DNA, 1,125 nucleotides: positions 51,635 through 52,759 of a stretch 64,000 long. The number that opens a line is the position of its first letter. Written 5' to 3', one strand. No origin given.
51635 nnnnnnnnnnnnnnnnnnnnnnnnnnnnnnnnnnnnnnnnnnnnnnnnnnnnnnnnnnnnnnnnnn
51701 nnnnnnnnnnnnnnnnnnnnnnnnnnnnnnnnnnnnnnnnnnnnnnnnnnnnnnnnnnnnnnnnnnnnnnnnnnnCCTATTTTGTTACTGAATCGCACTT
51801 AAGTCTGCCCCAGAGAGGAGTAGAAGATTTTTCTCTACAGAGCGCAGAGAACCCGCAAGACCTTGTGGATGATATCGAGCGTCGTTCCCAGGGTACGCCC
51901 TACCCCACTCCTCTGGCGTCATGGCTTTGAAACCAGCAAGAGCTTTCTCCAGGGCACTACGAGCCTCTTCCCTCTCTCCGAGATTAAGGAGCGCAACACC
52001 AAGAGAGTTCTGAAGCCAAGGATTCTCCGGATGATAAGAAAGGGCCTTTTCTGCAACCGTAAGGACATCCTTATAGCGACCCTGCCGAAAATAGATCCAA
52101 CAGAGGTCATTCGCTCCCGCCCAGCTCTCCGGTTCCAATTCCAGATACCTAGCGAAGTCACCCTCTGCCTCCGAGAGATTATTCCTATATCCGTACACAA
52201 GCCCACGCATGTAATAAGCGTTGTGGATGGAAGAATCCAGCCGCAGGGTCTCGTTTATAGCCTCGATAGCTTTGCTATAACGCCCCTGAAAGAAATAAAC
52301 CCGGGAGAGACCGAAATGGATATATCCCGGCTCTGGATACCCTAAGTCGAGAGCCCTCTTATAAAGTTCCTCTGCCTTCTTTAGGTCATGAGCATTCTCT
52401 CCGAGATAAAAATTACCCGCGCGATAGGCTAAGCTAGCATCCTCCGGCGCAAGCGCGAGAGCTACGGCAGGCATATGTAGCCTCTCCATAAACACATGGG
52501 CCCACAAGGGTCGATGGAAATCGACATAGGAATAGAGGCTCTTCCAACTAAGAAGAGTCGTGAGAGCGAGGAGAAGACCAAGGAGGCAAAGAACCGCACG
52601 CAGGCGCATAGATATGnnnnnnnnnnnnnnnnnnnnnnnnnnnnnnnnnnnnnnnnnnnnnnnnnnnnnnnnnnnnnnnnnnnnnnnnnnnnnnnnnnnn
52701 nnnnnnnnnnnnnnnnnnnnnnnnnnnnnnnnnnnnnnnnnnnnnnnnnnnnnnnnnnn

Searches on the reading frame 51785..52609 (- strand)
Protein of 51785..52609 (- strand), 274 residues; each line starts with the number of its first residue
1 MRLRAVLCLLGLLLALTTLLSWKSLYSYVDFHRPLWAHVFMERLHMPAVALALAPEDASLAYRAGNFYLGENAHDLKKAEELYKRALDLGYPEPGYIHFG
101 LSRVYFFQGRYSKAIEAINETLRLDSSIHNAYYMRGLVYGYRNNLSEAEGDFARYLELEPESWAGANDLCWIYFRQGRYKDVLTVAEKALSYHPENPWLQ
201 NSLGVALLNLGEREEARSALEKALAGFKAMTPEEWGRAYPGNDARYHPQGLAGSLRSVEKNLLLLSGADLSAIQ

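Call 16: search_protein_families(library=pfam, proteins=[window:51785-52609:-], max_evalue=0.01)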
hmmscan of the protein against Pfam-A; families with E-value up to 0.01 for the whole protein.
window:51785-52609:- (274 aa): 21 families
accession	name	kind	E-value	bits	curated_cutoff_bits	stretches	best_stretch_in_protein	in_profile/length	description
PF07719.23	TPR_2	-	2.2e-22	77.7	27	4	96-125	2-31/34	Tetratricopeptide repeat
PF00515.34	TPR_1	-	9.4e-20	70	27.8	1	130-161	2-33/34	Tetratricopeptide repeat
PF14559.12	TPR_19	-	1.3e-17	64.3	25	2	174-224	2-52/68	Tetratricopeptide repeat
PF13432.12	TPR_16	-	2.9e-16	60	32.7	3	73-126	10-62/65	Tetratricopeptide repeat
PF13424.12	TPR_12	-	4.5e-14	52.8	30.1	2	73-125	16-75/77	Tetratricopeptide repeat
PF13431.12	TPR_17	-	1.3e-13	50.5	24.4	1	186-217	2-33/34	Tetratricopeptide repeat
PF13181.12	TPR_8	-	6.5e-13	48.2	25.7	0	201-224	5-28/34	Tetratricopeptide repeat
PF13428.12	TPR_14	-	6.9e-13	48.3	23.5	0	197-226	1-30/44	Tetratricopeptide repeat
PF13371.12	TPR_9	-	1.4e-10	41.5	35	2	104-161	4-61/73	Tetratricopeptide repeat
PF13414.12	TPR_11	-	3.3e-10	39.9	26.8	2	172-211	3-42/42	TPR repeat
PF07721.20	TPR_4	-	1.5e-07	31.8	27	0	197-221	1-25/26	Tetratricopeptide repeat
PF12895.13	ANAPC3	-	1.7e-07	31.8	27.2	1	144-223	4-82/82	Anaphase-promoting complex, cyclosome, subunit 3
PF13374.12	TPR_10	-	4.1e-07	30.2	27.5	1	200-225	5-30/42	Tetratricopeptide repeat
PF13176.12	TPR_7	-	6.8e-07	29.3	27.9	0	202-225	4-27/36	Tetratricopeptide repeat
PF13174.12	TPR_6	-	1.2e-06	29.2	26.3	0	203-224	6-27/33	Tetratricopeptide repeat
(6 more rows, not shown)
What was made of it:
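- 51785..52609 (-): Membrane-anchored TPR protein (274 aa) immediately upstream of the YYQ genes. A possible partner in a conserved gene pair. Pfam TPR_2 E=2e-22 (call 16).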

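Call 67: search_protein_families(library=ncbifam, proteins=[window:51785-52609:-], max_evalue=0.01)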
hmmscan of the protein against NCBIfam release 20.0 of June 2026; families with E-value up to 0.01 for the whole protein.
window:51785-52609:- (274 aa): 24 families
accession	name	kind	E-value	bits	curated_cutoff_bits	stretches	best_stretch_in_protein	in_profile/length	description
TIGR02917.1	PEP_TPR_lipo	equivalog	1.1e-15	56.6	312.2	1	53-223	222-389/899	XrtA/PEP-CTERM system TPR-repeat protein PrsT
TIGR02521.1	type_IV_pilW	equivalog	1e-13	51.4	154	1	99-225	35-163/234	type IV pilus biogenesis/stability protein PilW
NF040959.1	MamA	equivalog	1.2e-13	51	200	1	102-225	44-167/204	magnetosome protein MamA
NF047371.1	FlcA_CTERM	equivalog_domain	1.5e-09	36.9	300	2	72-157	451-535/646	periplasmic flagellar collar protein FlcA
NF052415.1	T3SS_chap_SctY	equivalog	1.2e-08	35.5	70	1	169-225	12-68/106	type III secretion apparatus assembly chaperone SctY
TIGR04510.1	mod_pep_cyc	subfamily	1.2e-08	33.9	400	1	57-225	397-564/814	putative peptide modification system cyclase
NF033762.1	social_mot_Tgl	equivalog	1.7e-08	34.1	225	1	50-162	92-203/252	social motility TPR repeat lipoprotein Tgl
NF008520.0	PRK11447.1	equivalog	1.5e-06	26.4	858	1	72-224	363-522/1157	cellulose synthase complex outer membrane protein BcsC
NF033920.0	C39_PA2778_fam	equivalog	3.8e-06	26.5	150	0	148-225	175-252/255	PA2778 family cysteine peptidase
TIGR00990.1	3a0801s09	subfamily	3.9e-06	25.8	757.25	1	77-220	348-490/615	mitochondrial import receptor subunit TOM70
NF047507.1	TPR_BatC_Lepto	exception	6.9e-06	25.7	175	0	98-169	61-136/214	TPR repeat-containing protein BatC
TIGR02552.1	LcrH_SycD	equivalog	7.1e-06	25.8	104.8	0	98-161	55-118/136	SycD/LcrH family type III secretion system chaperone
NF002725.1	PRK02603.1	equivalog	2.6e-05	24.3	143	0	60-151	37-128/173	photosystem I assembly protein Ycf3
NF008391.2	PRK11189.1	equivalog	2.9e-05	23.7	250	1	104-161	107-165/297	lipoprotein NlpI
TIGR00540.1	TPR_hemY_coli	hypoth_equivalog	4.2e-05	22.5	142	1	176-225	305-354/385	heme biosynthesis-associated TPR protein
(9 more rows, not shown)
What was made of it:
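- On FxSxx-COOH system: The tail is F-E-E-I. The TPR protein scores 16.3 bits against a cutoff of 300 (call 67).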

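Call 85: search_solved_structures(query=A6, max_evalue=0.001)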
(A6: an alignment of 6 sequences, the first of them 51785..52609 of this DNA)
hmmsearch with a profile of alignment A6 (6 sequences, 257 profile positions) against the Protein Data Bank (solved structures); distinct sequences matched with E-value up to 0.001: 170 (the best 60 are shown).
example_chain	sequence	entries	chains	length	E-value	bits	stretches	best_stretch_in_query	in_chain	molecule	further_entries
9qhb_A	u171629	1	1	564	3.5e-96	324.6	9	44-166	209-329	Engineered tetratricopeptide repeat protein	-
8bu0_A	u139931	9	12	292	6.6e-42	146.8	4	42-119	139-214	Consensus tetratricopeptide repeat protein | Crystal structure of an 8-repeat consensus TPR superhelix with Zinc. | Monomer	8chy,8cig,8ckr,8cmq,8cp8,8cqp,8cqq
9qhc_A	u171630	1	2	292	6.6e-42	146.8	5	44-119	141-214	Engineered tetratricopeptide repeat protein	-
8ch0_A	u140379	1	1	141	3.3e-28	101.9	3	44-119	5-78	Consensus tetratricopeptide repeat protein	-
2fo7_A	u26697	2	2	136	1.3e-24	90.1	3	47-119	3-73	SYNTHETIC CONSENSUS TPR PROTEIN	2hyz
7ntf_A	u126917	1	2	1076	7.3e-23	84.4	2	63-211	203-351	Isoform 1 of UDP-N-acetylglucosamine--peptide N-acetylglucosaminyltransferase 110 kDa subu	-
7yea_A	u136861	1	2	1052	1e-22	83.9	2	63-211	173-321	UDP-N-acetylglucosamine--peptide N-acetylglucosaminyltransferase 110 kDa subunit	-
7yeh_B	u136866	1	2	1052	1.1e-22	83.8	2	63-211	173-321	UDP-N-acetylglucosamine--peptide N-acetylglucosaminyltransferase 110 kDa subunit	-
6eou_A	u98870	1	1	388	9.6e-21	77.4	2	63-211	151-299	UDP-N-acetylglucosamine--peptide N-acetylglucosaminyltransferase 110 kDa subunit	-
1w3b_A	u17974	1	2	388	1.3e-20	77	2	63-211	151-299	UDP-N-ACETYLGLUCOSAMINE--PEPTIDE N-ACETYLGLUCOSAMINYLTRANSFERASE 110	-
1na0_A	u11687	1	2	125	3e-20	75.8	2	43-119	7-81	designed protein CTPR3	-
2wqh_A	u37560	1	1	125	5.9e-20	74.8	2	43-119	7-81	CTPR3Y3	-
6v8e_A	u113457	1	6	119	8e-20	74.4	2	38-117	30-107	Designed protein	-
6vfi_B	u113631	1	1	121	1.2e-19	73.9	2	35-115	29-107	O43_dn18B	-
7obi_A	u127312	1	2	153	9e-19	70.9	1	48-190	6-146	CTPR-rv4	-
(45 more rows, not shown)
